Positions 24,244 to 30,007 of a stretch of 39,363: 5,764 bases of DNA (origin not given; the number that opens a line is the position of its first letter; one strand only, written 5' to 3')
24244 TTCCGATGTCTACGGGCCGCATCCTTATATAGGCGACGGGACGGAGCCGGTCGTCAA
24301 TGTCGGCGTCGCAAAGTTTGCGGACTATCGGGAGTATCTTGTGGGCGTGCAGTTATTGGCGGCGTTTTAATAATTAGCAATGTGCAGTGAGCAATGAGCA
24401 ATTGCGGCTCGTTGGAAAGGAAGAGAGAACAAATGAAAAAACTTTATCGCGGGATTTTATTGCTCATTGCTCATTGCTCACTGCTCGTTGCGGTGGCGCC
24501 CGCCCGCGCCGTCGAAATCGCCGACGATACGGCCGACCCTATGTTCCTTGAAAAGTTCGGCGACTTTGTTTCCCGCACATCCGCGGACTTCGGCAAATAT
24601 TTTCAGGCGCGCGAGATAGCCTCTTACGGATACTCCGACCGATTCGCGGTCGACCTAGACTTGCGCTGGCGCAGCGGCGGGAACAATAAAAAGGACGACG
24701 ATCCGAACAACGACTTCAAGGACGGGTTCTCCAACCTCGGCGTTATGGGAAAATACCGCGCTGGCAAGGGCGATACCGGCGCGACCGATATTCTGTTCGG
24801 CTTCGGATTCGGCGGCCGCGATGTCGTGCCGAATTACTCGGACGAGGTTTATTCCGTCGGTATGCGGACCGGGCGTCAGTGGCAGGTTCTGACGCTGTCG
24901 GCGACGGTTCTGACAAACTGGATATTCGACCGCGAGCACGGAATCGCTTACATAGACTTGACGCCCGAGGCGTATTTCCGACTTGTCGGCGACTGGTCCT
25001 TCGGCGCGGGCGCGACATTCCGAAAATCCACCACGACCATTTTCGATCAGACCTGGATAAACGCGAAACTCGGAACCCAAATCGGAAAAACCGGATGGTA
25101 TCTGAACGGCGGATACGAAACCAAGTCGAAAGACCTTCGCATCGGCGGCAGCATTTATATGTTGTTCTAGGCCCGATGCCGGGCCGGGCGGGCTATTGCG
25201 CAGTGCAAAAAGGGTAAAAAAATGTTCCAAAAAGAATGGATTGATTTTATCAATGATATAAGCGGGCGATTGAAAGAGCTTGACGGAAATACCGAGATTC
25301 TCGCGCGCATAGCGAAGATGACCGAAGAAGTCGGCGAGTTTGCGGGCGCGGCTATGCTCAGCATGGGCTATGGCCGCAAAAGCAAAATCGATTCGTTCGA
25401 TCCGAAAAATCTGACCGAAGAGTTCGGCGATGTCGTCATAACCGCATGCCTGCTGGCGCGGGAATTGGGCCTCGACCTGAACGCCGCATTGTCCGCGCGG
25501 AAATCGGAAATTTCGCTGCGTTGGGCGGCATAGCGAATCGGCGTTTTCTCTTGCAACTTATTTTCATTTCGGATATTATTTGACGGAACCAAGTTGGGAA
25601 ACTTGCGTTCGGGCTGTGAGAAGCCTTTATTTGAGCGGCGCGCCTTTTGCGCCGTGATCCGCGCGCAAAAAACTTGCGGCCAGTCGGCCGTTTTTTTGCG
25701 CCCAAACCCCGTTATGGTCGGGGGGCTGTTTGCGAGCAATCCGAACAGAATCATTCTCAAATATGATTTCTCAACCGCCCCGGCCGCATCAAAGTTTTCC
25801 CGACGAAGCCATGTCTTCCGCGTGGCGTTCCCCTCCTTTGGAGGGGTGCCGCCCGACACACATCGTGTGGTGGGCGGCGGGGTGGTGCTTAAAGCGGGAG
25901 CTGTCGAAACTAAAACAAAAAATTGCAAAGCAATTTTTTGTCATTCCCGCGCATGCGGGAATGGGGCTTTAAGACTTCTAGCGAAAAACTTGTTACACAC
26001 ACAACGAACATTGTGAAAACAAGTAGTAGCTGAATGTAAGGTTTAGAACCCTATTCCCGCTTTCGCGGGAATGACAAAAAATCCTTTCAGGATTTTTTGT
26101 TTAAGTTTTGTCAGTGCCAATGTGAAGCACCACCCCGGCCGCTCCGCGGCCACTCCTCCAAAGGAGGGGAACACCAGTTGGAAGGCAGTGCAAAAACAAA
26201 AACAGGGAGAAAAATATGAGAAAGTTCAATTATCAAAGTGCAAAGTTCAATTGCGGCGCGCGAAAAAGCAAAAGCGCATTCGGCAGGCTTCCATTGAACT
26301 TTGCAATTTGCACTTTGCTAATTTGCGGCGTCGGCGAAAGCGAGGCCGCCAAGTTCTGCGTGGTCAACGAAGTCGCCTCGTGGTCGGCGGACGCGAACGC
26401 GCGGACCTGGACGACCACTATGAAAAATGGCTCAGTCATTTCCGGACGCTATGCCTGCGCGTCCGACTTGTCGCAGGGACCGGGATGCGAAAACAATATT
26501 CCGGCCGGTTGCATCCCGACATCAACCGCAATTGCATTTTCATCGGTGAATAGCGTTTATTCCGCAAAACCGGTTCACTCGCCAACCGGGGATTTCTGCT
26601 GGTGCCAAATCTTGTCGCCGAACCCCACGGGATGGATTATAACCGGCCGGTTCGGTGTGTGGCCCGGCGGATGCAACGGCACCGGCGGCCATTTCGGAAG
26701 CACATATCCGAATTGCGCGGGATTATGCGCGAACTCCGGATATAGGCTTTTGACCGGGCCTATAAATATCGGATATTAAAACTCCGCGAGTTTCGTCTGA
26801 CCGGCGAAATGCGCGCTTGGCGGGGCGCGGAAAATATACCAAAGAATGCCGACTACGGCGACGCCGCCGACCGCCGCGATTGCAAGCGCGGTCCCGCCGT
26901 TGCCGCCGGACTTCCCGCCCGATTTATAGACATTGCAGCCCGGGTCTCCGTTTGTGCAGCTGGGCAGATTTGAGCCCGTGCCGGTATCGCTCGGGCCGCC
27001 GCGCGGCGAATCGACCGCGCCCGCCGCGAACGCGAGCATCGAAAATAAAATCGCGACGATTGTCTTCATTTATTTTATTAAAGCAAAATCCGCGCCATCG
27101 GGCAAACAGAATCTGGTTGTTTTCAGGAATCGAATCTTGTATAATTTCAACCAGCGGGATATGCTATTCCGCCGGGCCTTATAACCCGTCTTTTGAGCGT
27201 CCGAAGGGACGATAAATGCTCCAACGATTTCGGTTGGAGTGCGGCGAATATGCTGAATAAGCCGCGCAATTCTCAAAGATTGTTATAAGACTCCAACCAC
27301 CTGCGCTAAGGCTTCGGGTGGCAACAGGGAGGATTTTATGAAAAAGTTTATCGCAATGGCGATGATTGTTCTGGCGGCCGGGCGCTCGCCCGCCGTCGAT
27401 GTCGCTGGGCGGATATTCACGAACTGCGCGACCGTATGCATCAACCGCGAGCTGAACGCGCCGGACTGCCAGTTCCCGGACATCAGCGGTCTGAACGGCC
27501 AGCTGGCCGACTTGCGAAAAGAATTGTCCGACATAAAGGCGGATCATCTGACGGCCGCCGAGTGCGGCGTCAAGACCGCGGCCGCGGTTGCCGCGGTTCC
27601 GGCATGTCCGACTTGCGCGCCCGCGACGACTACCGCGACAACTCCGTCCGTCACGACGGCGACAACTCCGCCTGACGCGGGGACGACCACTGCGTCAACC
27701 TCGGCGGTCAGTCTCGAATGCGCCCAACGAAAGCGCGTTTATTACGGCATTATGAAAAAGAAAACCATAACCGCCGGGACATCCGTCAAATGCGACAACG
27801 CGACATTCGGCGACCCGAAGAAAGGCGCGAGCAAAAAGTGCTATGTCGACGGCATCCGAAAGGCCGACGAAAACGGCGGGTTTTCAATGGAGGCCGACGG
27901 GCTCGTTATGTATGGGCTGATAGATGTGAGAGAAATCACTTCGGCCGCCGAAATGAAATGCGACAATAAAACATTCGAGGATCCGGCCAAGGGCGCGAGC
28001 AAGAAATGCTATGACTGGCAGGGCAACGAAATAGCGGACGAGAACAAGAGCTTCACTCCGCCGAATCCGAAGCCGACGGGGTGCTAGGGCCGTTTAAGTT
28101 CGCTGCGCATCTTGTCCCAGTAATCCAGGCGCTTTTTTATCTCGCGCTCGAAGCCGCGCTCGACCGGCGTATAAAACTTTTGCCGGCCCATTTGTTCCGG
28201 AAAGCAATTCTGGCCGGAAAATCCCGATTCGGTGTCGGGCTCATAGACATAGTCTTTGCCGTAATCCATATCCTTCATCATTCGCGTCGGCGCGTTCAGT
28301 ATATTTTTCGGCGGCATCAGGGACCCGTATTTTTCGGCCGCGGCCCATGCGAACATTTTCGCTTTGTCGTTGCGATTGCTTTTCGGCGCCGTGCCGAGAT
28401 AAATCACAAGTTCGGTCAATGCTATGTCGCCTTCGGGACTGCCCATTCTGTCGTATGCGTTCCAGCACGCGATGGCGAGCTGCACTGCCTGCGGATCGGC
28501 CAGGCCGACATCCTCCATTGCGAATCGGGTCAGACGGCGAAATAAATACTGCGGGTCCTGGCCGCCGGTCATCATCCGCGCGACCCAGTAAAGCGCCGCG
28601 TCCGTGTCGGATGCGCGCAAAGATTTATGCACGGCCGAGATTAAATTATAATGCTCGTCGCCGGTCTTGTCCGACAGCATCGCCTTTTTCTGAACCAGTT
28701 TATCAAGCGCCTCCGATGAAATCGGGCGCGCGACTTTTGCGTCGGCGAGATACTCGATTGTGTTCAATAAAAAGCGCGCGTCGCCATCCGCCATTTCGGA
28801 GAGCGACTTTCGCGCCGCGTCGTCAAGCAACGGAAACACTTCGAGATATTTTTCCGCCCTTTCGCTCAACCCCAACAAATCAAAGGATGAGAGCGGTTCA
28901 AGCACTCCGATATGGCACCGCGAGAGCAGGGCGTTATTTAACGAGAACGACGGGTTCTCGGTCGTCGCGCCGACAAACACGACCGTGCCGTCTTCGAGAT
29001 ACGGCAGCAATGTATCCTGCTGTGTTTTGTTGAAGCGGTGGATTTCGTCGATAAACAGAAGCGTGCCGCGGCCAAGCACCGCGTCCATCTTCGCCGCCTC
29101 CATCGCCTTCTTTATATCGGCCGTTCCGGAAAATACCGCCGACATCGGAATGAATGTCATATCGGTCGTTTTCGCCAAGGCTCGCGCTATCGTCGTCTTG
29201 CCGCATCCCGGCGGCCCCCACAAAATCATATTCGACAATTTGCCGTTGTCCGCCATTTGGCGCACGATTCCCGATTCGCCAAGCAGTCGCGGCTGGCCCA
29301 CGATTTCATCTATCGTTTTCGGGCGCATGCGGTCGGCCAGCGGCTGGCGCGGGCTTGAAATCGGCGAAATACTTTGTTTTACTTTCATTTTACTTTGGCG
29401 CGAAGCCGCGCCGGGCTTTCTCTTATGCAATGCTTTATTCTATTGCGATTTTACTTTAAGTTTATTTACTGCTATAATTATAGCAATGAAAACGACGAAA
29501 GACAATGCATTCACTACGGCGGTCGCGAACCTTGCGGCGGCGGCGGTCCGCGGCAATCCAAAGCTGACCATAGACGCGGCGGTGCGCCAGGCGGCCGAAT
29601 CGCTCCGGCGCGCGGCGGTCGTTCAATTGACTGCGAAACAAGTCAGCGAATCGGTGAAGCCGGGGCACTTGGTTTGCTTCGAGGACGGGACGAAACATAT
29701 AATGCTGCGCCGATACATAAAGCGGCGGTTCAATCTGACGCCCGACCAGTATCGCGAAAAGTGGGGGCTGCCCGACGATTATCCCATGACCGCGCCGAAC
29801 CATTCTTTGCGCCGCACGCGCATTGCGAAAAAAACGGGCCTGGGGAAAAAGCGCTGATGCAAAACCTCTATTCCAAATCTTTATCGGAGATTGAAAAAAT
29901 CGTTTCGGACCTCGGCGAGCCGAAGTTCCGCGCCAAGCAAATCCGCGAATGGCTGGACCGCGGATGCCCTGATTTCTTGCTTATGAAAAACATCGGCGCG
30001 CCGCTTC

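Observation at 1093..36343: Strand-polar palindromic motif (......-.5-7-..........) embedded only in coding sequences, 10 copies all in one absolute orientation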

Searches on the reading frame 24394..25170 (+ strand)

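Call 28: search_protein_families(library=pfam, proteins=[window:24394-25170:+], max_evalue=0.01)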
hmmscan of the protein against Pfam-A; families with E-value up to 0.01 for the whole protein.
window:24394-25170:+ (258 aa): 1 family
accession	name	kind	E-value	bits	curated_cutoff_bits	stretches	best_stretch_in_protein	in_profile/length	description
PF13505.12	OMP_b-brl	-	0.0011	19.6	28.7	0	76-179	50-122/175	Outer membrane protein beta-barrel domain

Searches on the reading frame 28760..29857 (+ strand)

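Call 29: search_protein_families(library=pfam, proteins=[window:28760-29857:+], max_evalue=0.01)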
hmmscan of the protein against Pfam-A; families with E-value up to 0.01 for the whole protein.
window:28760-29857:+ (365 aa): 1 family
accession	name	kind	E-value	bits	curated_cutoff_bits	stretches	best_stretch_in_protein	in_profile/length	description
PF05443.17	ROS_MUCR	-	8.5e-24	84.4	25.4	1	277-362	37-123/123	ROS/MUCR transcriptional regulator protein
